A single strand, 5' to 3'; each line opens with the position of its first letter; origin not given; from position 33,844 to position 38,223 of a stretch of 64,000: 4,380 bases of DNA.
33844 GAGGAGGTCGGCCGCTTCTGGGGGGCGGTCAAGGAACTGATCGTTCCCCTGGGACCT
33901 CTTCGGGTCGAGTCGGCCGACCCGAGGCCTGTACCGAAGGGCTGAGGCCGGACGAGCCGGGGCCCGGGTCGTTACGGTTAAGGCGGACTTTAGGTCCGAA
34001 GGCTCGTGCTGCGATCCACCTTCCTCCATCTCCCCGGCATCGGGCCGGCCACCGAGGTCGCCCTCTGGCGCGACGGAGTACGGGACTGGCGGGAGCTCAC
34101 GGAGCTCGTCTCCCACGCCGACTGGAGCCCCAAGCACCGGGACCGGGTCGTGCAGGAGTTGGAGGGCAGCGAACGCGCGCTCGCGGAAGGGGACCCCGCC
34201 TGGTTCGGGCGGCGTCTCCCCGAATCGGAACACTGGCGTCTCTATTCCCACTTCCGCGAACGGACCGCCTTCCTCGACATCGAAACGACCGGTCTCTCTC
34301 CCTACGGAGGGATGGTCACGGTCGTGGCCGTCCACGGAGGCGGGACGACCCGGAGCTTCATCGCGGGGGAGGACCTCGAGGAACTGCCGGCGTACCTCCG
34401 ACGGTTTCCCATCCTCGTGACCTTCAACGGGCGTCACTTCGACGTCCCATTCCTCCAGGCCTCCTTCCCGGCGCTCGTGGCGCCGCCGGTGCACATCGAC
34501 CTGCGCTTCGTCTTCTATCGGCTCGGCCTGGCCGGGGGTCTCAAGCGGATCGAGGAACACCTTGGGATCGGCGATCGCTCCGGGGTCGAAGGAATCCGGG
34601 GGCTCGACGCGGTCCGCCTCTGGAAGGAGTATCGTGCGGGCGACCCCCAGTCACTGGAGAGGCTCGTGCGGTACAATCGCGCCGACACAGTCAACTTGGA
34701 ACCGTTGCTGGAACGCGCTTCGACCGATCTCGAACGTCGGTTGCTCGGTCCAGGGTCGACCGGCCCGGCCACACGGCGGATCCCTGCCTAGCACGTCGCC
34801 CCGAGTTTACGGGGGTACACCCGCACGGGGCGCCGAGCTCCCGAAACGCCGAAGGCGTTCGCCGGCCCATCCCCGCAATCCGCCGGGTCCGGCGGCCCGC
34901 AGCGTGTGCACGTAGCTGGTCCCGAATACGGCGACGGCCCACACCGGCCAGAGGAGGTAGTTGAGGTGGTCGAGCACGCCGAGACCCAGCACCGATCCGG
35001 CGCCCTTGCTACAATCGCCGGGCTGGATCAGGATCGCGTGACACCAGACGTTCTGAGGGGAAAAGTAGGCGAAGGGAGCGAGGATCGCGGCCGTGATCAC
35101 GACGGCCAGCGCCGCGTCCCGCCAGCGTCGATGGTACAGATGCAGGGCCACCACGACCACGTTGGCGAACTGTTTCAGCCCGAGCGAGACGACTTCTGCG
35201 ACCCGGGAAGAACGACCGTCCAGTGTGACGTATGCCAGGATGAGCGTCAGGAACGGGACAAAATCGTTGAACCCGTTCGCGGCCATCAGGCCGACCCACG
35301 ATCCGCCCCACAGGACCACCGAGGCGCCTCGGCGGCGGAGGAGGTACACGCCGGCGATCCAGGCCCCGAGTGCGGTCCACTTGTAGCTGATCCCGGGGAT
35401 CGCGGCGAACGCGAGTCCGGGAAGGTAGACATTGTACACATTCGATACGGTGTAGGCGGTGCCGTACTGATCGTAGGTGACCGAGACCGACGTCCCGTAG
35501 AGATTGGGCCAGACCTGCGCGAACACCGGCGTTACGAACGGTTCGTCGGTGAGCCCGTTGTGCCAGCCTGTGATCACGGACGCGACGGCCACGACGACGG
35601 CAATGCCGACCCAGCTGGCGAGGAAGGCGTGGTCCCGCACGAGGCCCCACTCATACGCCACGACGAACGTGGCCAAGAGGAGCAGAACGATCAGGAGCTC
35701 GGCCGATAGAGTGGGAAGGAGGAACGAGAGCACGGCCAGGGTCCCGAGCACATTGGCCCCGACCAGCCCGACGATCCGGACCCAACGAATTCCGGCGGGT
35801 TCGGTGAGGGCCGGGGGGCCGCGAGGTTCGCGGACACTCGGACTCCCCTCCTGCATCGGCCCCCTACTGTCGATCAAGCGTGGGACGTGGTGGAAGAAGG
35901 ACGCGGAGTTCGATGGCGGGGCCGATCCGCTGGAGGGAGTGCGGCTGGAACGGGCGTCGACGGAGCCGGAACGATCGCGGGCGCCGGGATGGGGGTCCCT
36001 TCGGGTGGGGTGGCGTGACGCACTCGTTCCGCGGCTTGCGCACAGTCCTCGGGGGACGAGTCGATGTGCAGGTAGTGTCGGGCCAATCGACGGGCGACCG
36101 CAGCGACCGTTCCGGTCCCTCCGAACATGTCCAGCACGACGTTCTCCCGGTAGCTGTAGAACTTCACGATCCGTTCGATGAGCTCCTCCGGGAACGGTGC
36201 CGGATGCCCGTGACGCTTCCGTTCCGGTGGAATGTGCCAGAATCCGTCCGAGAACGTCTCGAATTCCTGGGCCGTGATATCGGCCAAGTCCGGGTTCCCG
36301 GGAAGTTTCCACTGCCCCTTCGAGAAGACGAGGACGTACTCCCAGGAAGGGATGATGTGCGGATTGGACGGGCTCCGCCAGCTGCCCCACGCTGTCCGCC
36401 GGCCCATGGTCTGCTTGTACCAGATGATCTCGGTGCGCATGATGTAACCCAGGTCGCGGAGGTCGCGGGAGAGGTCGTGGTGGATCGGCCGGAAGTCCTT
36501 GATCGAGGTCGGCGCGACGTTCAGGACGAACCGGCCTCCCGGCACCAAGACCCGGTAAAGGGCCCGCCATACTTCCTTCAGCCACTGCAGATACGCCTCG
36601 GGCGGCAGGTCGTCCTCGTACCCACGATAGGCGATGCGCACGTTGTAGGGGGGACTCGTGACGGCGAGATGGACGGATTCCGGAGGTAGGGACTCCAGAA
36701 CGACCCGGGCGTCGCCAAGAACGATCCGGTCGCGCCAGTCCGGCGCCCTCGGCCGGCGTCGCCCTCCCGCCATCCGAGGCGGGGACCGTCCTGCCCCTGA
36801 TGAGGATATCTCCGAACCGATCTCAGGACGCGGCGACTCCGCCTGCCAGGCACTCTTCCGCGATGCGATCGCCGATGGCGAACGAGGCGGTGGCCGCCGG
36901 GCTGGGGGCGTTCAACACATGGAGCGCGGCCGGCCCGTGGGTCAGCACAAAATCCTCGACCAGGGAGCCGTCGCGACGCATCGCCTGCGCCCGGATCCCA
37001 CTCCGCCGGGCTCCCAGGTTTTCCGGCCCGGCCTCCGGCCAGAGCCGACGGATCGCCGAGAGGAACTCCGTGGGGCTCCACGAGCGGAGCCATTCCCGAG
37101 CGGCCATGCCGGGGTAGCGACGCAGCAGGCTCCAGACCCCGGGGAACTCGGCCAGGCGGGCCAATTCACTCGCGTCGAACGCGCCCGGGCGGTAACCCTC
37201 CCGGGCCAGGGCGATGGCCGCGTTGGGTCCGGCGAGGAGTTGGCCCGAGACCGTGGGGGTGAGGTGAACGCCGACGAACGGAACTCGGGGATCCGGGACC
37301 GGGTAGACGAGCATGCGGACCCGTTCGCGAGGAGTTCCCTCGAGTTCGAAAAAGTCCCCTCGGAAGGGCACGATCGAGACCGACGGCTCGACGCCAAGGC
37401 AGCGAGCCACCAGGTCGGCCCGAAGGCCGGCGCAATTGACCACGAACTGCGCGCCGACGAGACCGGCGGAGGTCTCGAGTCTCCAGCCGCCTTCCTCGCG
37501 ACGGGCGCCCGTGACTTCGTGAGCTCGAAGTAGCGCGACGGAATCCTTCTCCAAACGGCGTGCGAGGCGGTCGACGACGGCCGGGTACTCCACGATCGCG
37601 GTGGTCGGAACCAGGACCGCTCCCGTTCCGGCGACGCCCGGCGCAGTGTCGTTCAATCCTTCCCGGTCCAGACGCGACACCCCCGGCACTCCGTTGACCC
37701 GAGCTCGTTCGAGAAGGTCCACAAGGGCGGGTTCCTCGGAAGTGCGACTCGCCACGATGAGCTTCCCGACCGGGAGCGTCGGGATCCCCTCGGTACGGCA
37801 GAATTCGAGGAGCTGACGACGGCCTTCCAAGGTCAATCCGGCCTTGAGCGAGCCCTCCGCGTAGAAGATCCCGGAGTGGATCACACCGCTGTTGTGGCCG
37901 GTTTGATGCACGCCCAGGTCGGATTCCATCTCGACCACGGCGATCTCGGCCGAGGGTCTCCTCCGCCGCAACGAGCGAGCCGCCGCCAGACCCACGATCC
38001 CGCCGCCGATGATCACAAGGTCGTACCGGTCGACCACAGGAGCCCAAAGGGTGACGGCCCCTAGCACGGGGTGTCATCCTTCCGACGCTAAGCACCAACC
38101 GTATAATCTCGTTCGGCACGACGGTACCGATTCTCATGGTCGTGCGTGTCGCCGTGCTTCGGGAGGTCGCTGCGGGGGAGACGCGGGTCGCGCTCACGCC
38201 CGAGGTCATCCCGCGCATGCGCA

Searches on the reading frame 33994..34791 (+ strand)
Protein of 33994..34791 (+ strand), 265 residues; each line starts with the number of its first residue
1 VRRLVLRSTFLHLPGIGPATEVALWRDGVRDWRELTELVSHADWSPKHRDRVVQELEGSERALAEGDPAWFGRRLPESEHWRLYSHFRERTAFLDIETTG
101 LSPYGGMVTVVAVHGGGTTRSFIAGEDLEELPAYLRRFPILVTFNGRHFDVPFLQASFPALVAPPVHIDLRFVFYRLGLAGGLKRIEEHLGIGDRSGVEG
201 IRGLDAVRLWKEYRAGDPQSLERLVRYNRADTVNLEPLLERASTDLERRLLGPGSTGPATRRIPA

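Call 44: search_protein_families(library=pfam, proteins=[window:33994-34791:+], max_evalue=0.001)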
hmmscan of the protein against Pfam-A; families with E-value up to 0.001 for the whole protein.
window:33994-34791:+ (265 aa): 1 family
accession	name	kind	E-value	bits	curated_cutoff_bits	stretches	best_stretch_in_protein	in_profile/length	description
PF13482.12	RNase_H_2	-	1.7e-31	109.9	22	1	92-241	1-163/165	RNase_H superfamily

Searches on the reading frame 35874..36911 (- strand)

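Call 44: search_protein_families(library=pfam, proteins=[window:35874-36911:-], max_evalue=0.001)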
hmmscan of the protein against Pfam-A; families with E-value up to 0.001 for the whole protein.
window:35874-36911:- (345 aa): 1 family
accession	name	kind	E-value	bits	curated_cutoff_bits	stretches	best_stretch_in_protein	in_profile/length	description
PF01555.25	N6_N4_Mtase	-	1.2e-38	133.7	26.7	1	80-294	1-220/221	DNA methylase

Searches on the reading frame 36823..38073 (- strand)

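Call 44: search_protein_families(library=pfam, proteins=[window:36823-38073:-], max_evalue=0.001)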
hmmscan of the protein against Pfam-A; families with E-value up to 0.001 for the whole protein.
window:36823-38073:- (416 aa): 3 families
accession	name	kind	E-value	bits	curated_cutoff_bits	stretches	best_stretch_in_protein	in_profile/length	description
PF01266.30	DAO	-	1.8e-51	176.2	27.9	1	18-406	1-352/353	FAD dependent oxidoreductase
PF07992.20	Pyr_redox_2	-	6.3e-07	29.5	26.1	1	17-66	1-48/291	Pyridine nucleotide-disulphide oxidoreductase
PF13450.12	NAD_binding_8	-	1.4e-06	28.9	21.9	1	21-56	1-34/68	NAD(P)-binding Rossmann-like domain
